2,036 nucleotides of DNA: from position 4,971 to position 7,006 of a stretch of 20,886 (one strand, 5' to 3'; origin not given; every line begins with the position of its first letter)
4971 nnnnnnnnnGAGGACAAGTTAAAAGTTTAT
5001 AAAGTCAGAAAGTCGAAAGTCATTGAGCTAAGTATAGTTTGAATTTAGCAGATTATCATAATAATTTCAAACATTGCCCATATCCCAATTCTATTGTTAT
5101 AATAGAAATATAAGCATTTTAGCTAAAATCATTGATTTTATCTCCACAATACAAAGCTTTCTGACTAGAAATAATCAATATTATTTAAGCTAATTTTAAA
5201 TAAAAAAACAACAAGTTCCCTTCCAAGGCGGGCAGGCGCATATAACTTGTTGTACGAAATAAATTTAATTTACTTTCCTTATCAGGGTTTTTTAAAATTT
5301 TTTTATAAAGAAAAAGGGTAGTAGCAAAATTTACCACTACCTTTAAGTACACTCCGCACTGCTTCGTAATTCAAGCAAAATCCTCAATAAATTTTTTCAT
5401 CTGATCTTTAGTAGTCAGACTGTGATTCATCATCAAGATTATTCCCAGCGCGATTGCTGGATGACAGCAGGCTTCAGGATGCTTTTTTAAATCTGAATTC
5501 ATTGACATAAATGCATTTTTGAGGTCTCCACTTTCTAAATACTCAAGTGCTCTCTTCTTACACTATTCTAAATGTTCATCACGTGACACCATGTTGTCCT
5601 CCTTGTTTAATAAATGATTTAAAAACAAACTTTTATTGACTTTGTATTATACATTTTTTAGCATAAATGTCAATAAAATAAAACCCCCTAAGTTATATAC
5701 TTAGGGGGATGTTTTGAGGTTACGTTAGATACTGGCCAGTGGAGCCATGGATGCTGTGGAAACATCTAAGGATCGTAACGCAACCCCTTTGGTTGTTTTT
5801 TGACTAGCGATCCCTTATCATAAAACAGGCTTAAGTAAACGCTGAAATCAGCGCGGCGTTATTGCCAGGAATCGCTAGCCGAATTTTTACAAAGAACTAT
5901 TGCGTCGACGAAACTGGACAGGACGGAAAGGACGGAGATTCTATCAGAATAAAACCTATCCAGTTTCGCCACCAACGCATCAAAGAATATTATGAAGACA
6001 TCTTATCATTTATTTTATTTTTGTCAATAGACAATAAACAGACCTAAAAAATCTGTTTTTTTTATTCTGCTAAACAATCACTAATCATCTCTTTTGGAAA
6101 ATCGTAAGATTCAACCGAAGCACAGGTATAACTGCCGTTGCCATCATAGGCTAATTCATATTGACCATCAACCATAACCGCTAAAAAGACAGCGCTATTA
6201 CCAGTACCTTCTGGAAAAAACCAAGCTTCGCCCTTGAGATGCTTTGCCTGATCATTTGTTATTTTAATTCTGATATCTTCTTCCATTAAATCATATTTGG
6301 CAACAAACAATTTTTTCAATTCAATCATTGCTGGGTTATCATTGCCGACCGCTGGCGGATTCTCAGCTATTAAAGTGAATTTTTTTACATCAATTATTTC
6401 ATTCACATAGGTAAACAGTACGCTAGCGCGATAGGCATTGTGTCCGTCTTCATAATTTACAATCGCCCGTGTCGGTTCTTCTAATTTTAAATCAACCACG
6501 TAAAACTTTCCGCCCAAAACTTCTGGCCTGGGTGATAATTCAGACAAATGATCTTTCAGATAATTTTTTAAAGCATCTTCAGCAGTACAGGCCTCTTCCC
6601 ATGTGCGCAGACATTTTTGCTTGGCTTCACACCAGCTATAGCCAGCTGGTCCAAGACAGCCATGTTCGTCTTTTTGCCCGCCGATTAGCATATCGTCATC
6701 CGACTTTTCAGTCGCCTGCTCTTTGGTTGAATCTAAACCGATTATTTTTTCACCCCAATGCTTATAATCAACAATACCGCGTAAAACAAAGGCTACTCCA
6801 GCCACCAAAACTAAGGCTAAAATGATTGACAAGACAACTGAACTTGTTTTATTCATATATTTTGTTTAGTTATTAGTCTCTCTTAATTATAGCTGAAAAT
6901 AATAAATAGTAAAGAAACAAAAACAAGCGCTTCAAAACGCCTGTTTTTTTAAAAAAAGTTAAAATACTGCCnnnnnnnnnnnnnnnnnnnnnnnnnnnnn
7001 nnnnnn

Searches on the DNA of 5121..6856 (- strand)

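Call 4: search_rna_families(source=window, start=5150, end=6150, threshold=evalue, max_evalue=10, show_alignments=3)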
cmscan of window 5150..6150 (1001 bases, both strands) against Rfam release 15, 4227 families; matches with E-value up to 10: 15.
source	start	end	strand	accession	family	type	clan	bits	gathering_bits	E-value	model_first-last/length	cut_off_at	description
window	5672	5746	-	RF04312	trpB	Cis-reg;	-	25.9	59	0.38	1-107/107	no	trpB ncRNA motif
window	5590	5648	-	RF02934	caiA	Gene; sRNA;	-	21.2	55.5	0.84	1-78/78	no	caiA RNA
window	5643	5720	+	RF04312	trpB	Cis-reg;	-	20.6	59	4.1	1-107/107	no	trpB ncRNA motif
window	5641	5723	+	RF00121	MicC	Gene; sRNA;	-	20.1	90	3.2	1-123/123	no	MicC RNA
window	5405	5438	-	RF00273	SNORD59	Gene; snRNA; snoRNA; CD-box;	CL00065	19.4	45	0.6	1-73/73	no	Small nucleolar RNA SNORD59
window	5194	5316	-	RF02330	TtnuHACA23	Gene; snRNA; snoRNA; HACA-box;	-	18.9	100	8.2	1-135/135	no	Tetrahymena snoRNA TtnuHACA23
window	5204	5352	-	RF01819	RsaD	Gene; sRNA;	-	18.3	50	1.4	1-189/189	no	RNA Staph. aureus D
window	5617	5718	+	RF01859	Phe_leader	Cis-reg; leader;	-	17.4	55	5.6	1-125/125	no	Phenylalanine leader peptide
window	5651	5717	+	RF00514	His_leader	Cis-reg; leader;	-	16.6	49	5.9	1-126/126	no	Histidine operon leader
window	5597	5714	+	RF01241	SNORA81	Gene; snRNA; snoRNA; HACA-box;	-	16.2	45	2.8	1-179/179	no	Small nucleolar RNA SNORA81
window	5630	5707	+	RF01412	BsrG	Gene; sRNA;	-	15.9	55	0.31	1-259/259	no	BsrG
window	5368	5441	-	RF00278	SNORD50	Gene; snRNA; snoRNA; CD-box;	-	15.5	42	6.6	1-72/72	no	Small nucleolar RNA SNORD50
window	5366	5442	-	RF00283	SCARNA18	Gene; snRNA; snoRNA; scaRNA;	-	14.7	40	5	1-83/83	no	small Cajal body-specific RNA 18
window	5676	5738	-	RF02399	NsiR1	Gene; sRNA;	-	13.9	39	9.8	1-60/60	no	Nitrogen stress-induced RNA 1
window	5289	5348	-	RF02060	STnc410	Gene; sRNA;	-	12.4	50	7.5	1-158/158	no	Enterobacterial sRNA STnc410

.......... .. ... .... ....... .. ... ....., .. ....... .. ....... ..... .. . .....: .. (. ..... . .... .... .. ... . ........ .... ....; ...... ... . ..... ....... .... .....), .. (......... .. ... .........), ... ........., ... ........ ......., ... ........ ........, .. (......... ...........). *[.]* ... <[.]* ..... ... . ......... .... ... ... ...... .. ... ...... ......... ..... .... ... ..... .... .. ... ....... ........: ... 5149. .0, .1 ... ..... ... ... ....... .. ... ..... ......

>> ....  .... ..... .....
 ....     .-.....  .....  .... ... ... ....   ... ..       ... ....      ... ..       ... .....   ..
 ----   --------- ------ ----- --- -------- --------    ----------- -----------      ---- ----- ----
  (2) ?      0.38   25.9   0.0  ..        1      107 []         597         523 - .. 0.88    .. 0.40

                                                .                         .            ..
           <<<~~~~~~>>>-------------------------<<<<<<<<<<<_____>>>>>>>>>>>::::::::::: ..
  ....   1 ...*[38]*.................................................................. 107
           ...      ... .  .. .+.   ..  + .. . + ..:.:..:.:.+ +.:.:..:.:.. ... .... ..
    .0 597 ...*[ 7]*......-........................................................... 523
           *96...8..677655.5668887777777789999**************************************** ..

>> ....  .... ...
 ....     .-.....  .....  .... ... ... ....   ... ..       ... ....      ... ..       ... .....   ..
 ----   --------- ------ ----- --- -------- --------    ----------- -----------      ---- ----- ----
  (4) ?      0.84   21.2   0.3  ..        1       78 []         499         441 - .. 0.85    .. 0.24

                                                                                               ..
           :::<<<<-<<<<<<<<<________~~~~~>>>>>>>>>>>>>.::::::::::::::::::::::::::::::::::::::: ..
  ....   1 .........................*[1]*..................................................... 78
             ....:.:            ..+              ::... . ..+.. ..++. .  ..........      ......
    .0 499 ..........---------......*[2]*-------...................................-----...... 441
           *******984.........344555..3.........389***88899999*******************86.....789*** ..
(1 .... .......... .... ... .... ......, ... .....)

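Call 27: search_rna_families(sources=[L008, L009, L010, L011], threshold=gathering)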
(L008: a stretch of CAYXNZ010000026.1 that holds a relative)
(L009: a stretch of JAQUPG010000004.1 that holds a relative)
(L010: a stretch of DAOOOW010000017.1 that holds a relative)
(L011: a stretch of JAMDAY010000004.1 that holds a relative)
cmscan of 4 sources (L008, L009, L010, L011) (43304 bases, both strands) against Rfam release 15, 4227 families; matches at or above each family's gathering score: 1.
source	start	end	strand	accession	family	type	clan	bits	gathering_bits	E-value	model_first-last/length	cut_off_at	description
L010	5884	5954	+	RF00005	tRNA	Gene; tRNA;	CL00001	59.8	29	1.3e-10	1-71/71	no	tRNA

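Call 65: search_dna_similar(query=window:5121-6061:-, collection=phages, mode=distant, max_evalue=0.01)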
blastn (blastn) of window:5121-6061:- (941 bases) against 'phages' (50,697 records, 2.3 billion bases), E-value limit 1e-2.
No match.

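Call 72: search_dna_similar(query=window:5121-6061:-, collection=plasmids, mode=distant, max_evalue=0.01)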
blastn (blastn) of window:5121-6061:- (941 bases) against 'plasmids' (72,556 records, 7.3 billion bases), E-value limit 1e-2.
No match.

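Call 80: build_rna_model(alignment_id=A5, structure=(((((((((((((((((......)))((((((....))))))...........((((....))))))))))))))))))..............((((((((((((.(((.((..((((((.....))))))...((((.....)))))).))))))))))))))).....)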
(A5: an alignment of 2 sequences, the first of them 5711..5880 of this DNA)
Model R1 built from alignment A5 (2 sequences, 170 columns); structure: as given.
model positions 170; base pairs 54; branch points 4; effective number of sequences 0.64; information 0.589 bits per position. Calibrated on 0.2 Mb of random sequence (short: E-values are rough).
structure used (alignment columns):
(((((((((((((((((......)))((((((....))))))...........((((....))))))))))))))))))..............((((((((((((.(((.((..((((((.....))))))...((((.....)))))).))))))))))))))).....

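Call 81: build_rna_model(alignment_id=A6, structure=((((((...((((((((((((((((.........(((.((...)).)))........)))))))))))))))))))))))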
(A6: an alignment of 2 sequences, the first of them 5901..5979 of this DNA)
Model R2 built from alignment A6 (2 sequences, 79 columns); structure: as given.
model positions 79; base pairs 27; branch points 0; effective number of sequences 0.96; information 0.717 bits per position. Calibrated on 0.2 Mb of random sequence (short: E-values are rough).
structure used (alignment columns):
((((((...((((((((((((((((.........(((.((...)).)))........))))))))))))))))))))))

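Call 82: search_with_rna_model(model_id=R1, sources=[window, L003, L004, L008, L009, L010, L011, L012, L013, L014, L015, L016, L017, L018, L019, L020, L021, L022, L023, L024, L025, L026, L027, L028, L029, L030, L031, L032, L033, L034, L035, L036, L037, L038, L039, L040, L041, L042, L043, L044, L045, L046, L047, L048, L049, L050, L051, L052, L053, L054, L055, L056, L057, L058, L059, L060, L061, L062, L063, L064, L065, L066, L067, L068, L069, L070, L071, L072, L073, L074, L075, L076, L077, L078, L079, L080, L081, L082, L083, L084, L085, L086, L087, L168, L169, L174, L177], max_evalue=10)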
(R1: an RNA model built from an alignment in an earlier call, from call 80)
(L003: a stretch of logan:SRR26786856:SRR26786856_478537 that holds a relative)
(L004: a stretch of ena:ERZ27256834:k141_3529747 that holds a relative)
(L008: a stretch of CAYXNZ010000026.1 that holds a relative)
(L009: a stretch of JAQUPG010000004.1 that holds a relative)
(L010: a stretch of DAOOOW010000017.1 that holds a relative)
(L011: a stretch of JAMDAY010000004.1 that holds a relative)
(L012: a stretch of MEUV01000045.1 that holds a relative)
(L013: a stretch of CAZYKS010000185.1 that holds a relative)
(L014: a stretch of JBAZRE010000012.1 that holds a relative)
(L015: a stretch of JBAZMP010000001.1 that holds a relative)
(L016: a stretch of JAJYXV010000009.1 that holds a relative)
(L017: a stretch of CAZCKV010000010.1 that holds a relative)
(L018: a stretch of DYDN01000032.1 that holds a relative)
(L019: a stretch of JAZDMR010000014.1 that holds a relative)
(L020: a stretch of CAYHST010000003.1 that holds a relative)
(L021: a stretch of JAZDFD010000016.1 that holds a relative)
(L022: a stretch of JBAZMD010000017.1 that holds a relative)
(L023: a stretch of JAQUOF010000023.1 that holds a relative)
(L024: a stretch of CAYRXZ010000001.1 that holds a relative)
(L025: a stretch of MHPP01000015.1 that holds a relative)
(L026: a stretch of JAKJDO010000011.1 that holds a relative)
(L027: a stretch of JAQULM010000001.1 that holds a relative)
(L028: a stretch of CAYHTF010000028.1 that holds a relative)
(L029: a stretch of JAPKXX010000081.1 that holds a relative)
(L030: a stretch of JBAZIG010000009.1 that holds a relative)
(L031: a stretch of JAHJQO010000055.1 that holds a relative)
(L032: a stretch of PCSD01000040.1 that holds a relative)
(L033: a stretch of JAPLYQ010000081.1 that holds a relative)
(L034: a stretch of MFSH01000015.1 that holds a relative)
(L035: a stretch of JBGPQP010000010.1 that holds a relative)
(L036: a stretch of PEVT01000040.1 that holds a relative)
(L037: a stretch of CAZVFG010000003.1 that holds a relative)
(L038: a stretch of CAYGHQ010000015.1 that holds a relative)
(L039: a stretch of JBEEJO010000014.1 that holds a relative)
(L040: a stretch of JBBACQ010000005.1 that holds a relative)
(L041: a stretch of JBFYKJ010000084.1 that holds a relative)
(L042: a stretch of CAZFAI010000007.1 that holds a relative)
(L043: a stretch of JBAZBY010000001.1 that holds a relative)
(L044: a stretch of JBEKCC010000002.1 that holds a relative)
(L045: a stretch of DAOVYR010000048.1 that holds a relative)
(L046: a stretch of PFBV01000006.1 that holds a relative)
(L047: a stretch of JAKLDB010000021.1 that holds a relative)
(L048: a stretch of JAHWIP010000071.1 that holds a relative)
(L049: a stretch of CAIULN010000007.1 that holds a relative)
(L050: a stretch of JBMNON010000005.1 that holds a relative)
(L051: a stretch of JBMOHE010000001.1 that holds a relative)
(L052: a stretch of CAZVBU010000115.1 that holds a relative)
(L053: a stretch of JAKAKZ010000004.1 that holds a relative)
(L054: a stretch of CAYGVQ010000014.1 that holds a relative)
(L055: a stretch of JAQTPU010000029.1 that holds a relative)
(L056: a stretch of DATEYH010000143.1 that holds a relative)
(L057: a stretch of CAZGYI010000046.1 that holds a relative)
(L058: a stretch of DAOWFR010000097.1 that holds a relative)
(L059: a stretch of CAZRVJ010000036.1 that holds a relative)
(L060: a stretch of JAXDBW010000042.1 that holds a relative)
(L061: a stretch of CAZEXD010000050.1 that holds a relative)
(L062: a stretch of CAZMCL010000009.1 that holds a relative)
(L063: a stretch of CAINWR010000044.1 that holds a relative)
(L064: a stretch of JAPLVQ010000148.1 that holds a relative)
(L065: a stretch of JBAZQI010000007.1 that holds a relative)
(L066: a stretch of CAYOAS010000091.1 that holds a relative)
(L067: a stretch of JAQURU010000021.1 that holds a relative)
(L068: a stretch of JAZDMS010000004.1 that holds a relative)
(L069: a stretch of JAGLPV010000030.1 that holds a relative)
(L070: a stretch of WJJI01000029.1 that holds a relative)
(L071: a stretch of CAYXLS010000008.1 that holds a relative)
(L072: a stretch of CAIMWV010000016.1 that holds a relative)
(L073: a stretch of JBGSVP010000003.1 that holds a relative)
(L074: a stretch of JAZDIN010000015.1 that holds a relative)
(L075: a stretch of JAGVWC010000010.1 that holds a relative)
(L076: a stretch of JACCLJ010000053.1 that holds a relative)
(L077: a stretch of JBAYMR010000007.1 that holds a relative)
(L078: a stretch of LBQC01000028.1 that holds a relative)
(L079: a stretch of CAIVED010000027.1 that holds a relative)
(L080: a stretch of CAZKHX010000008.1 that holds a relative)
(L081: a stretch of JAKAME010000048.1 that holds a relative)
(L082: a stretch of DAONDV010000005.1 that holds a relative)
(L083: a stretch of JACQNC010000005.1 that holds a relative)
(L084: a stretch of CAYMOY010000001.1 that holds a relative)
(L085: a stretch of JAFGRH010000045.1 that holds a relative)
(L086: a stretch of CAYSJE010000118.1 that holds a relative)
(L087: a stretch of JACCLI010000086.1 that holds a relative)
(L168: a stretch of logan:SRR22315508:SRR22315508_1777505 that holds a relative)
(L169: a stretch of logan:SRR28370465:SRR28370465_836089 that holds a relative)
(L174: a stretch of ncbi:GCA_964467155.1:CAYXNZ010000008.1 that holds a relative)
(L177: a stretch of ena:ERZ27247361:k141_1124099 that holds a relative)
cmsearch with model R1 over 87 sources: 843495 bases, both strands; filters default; matches with E-value up to 10: 3.
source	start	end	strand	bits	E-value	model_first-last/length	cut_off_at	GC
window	5711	5880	-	213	1.9e-59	1-170/170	no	0.46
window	5802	5897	+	33.6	3.8e-07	1-170/170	no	0.44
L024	1302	1417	-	10.8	1.7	1-170/170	no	0.32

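Call 83: search_with_rna_model(model_id=R1, sources=[L091, L092, L093, L094, L095, L096, L097, L098, L099, L100, L101, L102, L103, L104, L105, L106, L107, L108, L110, L111, L112, L113, L114, L115, L116, L117, L118, L119, L120, L121, L122, L123, L124, L125, L126, L127, L128, L129, L130, L131, L132, L133, L135, L136, L137, L138, L139, L140, L141, L142, L143, L144, L145, L146, L147, L148, L149, L150, L151, L152, L153, L154, L155, L156, L157, L158, L159, L160, L161, L162, L163, L164, L165, L166, L167, L178, L179, L180, L181, L182, L183, L184, L185, L186, L188, L189, L190, L191, L192, L193, L194, L195, L196, L197, L198, L199, L200, L201, L202, L205], max_evalue=10)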
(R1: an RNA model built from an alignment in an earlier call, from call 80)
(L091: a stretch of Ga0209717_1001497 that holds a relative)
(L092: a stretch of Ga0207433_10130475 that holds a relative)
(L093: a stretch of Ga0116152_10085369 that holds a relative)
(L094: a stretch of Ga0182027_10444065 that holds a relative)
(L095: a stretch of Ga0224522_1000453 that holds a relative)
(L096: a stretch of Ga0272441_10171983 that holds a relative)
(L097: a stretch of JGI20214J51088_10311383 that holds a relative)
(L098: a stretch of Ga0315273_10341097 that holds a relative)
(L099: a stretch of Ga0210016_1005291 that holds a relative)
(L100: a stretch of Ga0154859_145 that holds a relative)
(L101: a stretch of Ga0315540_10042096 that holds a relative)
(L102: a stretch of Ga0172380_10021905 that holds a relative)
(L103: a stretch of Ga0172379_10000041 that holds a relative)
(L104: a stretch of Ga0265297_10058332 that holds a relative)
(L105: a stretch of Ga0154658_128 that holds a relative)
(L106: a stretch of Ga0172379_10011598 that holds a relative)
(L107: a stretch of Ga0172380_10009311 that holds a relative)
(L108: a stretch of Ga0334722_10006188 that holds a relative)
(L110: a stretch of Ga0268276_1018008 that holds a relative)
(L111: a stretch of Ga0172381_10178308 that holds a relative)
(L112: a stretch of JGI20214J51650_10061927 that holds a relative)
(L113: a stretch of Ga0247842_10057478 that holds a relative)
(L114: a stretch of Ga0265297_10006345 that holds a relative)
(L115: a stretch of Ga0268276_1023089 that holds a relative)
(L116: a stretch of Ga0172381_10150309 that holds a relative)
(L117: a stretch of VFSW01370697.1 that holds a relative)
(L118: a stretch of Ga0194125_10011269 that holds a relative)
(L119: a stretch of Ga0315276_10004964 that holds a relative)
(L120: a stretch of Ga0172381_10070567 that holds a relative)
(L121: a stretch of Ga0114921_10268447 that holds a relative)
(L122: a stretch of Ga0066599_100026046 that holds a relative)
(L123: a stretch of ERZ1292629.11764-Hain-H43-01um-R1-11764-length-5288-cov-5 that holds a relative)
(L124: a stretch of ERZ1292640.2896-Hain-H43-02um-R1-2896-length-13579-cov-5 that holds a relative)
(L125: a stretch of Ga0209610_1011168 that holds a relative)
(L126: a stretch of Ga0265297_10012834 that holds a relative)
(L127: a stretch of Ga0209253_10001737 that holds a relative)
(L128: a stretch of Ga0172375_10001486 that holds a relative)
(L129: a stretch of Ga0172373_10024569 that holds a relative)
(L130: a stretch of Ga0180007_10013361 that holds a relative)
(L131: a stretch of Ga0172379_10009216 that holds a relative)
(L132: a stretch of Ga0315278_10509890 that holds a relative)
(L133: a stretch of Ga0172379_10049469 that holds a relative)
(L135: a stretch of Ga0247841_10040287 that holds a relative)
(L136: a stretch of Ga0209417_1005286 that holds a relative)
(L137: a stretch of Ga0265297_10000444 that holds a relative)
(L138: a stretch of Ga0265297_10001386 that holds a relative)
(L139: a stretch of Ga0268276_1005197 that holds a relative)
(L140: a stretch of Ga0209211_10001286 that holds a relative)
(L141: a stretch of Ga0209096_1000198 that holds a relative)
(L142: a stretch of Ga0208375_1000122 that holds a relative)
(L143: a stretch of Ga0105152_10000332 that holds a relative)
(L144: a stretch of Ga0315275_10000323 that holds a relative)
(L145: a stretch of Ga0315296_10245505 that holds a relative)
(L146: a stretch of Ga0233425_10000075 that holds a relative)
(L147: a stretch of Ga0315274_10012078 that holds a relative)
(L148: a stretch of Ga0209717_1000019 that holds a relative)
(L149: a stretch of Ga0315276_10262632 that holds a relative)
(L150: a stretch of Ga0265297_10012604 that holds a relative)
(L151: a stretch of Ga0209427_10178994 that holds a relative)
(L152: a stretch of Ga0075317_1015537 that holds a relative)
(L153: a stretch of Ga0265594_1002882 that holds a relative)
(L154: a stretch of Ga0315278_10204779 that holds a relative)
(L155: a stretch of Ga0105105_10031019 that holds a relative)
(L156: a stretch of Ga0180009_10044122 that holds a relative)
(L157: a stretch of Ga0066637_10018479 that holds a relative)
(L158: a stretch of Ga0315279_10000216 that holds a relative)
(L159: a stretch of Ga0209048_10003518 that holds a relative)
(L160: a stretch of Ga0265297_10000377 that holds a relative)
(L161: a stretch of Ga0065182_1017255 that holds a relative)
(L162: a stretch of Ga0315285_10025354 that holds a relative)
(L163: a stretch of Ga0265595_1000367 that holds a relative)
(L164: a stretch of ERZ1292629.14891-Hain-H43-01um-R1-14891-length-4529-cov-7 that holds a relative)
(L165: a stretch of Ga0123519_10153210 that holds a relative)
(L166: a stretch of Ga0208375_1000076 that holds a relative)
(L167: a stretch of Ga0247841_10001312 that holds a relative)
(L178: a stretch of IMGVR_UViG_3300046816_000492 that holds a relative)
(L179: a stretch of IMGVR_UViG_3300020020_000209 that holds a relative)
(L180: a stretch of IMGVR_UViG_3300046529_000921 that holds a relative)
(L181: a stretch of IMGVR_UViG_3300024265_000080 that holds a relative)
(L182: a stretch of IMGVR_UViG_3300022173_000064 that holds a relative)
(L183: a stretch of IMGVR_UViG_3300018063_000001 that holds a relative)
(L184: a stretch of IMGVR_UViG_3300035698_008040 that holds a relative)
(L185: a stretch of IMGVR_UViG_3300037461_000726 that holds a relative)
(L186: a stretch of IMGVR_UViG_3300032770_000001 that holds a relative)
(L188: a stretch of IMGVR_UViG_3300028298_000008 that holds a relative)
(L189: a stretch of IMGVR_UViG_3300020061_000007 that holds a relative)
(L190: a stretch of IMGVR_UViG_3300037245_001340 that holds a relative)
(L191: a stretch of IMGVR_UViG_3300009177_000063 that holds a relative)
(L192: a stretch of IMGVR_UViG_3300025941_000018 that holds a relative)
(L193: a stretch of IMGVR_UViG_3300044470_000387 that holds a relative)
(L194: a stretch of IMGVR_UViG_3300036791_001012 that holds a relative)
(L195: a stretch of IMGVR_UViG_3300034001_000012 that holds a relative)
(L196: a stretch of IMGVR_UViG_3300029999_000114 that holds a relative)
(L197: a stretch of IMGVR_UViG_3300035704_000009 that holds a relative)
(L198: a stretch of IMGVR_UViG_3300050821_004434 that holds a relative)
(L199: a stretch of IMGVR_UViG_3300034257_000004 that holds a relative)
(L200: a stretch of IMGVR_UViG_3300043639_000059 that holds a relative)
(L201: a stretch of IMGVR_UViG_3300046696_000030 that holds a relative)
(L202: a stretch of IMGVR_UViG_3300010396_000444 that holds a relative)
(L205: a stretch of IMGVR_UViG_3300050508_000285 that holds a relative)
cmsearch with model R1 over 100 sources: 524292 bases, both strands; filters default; matches with E-value up to 10: 3.
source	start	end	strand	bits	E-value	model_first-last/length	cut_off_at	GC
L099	5472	5540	+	14.2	0.1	1-170/170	no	0.57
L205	357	455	+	11.1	0.81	1-170/170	no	0.66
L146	6525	6575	+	7.7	8.2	1-170/170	no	0.53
